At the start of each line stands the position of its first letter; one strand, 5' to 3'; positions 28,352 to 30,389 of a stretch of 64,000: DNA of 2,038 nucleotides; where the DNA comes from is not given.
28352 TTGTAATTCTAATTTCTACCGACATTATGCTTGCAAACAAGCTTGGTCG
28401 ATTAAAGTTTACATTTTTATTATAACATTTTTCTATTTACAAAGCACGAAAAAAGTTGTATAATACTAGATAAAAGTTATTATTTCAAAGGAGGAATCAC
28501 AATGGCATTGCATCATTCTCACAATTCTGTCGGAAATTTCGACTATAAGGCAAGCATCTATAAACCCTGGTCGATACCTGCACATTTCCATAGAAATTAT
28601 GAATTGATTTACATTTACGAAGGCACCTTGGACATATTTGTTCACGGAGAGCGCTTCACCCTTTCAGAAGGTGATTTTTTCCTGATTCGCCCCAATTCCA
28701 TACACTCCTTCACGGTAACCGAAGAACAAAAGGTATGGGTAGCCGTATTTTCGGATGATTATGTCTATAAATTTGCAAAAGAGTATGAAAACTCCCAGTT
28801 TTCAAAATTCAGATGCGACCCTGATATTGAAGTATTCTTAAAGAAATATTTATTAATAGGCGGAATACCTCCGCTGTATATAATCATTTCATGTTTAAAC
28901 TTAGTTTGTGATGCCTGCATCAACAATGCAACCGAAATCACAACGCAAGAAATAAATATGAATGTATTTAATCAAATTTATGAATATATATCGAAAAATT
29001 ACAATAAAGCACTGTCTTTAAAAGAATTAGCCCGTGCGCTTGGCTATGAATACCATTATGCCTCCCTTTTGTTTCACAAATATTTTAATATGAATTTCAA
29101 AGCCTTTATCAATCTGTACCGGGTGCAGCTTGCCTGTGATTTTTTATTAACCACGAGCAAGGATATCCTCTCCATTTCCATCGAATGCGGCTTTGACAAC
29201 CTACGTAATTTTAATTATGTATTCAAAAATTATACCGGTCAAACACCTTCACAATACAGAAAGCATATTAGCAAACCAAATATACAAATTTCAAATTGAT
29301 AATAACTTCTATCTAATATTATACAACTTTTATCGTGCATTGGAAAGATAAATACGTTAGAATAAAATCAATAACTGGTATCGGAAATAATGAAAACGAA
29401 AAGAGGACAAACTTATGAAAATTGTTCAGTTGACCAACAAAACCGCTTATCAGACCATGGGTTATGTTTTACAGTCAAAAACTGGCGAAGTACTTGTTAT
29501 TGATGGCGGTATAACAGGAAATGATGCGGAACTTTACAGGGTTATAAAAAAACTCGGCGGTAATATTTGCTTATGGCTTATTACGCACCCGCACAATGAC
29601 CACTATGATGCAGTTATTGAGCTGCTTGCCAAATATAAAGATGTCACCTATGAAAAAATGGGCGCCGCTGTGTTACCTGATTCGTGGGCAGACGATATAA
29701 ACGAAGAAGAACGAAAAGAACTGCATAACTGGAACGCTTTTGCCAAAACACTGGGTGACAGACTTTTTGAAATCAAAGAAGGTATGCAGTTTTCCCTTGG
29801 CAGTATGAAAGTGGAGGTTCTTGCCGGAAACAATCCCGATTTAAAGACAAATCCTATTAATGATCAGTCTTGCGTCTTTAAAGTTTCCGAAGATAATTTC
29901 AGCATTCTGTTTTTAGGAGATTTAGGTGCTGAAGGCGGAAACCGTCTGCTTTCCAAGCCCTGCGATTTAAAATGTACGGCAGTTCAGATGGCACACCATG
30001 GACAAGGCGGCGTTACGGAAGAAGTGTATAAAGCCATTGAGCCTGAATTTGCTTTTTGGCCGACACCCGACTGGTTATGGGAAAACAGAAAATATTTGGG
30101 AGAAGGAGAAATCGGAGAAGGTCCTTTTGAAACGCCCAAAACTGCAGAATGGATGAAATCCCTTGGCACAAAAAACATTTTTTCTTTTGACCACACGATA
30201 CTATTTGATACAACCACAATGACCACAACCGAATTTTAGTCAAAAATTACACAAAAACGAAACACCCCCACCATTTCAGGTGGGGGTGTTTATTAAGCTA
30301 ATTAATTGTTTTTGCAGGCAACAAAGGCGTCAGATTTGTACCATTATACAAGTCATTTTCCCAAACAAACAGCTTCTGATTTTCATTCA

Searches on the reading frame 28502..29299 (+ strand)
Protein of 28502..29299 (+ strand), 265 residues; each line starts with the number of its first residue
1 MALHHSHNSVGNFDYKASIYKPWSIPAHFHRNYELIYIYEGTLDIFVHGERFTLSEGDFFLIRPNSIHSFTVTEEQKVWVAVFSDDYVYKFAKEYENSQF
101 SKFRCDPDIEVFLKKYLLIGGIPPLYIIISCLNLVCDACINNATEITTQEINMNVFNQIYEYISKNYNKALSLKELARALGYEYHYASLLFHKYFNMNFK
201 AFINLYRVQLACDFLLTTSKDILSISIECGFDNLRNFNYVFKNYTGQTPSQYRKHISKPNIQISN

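Call 46: search_protein_families(library=pfam, proteins=[window:28502-29299:+], max_evalue=0.01)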
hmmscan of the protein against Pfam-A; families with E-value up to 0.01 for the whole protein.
window:28502-29299:+ (265 aa): 7 families
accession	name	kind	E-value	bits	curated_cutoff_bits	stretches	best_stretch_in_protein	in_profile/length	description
PF12833.13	HTH_18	-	4.6e-19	68.9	33.6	1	176-254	1-79/80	Helix-turn-helix domain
PF00165.29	HTH_AraC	-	3.4e-16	59.4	26.6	2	217-254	6-42/42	Bacterial regulatory helix-turn-helix proteins, AraC family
PF07883.17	Cupin_2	-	1.1e-11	44.8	27.2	1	24-81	10-68/70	Cupin domain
PF02311.25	AraC_binding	-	1.2e-11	45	21.1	1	16-76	7-67/135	AraC-like ligand binding domain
PF05899.18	Cupin_3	-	0.00051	20.1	23.5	1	33-71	26-61/74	EutQ-like cupin domain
PF06249.18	EutQ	-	0.00077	19.7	21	1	33-84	95-147/152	Ethanolamine utilisation protein EutQ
PF12973.13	Cupin_7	-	0.0034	17.6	27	1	24-83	45-100/105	ChrR Cupin-like domain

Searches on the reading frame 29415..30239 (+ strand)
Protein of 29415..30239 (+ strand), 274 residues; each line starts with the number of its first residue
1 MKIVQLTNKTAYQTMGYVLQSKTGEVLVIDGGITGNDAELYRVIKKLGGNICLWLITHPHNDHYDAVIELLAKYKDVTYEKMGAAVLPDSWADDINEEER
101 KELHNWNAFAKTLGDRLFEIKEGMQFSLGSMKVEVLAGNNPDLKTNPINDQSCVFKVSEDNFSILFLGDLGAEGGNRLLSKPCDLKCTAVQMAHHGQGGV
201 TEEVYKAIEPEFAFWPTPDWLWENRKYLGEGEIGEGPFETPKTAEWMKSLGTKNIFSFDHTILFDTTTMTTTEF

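Call 46: search_protein_families(library=pfam, proteins=[window:29415-30239:+], max_evalue=0.01)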
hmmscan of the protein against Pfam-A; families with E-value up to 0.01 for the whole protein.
window:29415-30239:+ (274 aa): 3 families
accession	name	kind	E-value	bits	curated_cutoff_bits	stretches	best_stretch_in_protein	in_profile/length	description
PF00753.33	Lactamase_B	-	5.6e-09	36.7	22.7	1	13-116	5-97/196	Metallo-beta-lactamase superfamily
PF12706.13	Lactamase_B_2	-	0.00014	21.9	27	1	55-172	35-145/200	Beta-lactamase superfamily domain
PF13483.12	Lactamase_B_3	-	0.0017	18.8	24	1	52-192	38-135/160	Beta-lactamase superfamily domain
